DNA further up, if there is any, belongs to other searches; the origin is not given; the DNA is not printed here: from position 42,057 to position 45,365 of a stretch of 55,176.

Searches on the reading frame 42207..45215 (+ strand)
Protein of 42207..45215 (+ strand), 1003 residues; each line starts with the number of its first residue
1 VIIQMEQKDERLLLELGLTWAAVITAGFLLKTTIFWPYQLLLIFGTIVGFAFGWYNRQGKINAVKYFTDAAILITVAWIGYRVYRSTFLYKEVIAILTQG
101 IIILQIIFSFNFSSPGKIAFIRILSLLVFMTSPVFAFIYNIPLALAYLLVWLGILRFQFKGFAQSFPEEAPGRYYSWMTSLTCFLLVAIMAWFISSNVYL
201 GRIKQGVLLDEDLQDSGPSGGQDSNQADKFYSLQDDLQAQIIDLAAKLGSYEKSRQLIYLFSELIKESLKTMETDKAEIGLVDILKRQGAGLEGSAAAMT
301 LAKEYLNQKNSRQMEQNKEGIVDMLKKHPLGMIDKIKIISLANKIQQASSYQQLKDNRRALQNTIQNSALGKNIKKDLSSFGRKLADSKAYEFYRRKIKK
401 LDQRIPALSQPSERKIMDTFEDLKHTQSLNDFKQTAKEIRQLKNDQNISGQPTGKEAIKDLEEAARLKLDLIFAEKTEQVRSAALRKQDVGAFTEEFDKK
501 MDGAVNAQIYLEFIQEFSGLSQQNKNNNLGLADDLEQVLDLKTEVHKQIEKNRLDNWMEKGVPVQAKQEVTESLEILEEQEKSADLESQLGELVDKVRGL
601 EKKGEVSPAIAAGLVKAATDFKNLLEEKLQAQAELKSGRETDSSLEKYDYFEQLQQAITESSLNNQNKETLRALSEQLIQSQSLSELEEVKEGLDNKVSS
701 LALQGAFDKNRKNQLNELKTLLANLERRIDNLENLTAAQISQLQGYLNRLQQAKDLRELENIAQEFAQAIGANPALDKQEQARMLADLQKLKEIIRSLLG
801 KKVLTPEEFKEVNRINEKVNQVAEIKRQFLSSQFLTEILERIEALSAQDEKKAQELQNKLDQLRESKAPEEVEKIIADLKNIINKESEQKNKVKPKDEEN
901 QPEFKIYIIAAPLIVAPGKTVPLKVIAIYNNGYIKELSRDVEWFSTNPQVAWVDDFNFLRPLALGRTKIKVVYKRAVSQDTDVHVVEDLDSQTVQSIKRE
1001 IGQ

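Call 5: search_protein_families(library=pfam, proteins=[window:42207-45215:+], max_evalue=0.01)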
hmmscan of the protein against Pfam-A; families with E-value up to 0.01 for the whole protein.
window:42207-45215:+ (1003 aa): 2 families
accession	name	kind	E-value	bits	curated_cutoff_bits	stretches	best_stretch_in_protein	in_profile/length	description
PF02368.24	Big_2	-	6.1e-05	23.3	22.8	1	913-980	12-74/79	Bacterial Ig-like domain (group 2)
PF11992.13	TgpA_N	-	0.00071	19.1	30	1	20-194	1-177/333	TgpA N-terminal domain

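Call 6: search_protein_families(library=ncbifam, proteins=[window:42207-45215:+], max_evalue=0.01)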
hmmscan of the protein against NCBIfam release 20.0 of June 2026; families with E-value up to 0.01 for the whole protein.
window:42207-45215:+ (1003 aa): 0 families

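Call 91: search_protein_families(library=padloc, proteins=[window:42207-45215:+], max_evalue=0.001)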
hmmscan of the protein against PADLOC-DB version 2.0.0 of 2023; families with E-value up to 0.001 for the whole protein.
window:42207-45215:+ (1003 aa): 0 families
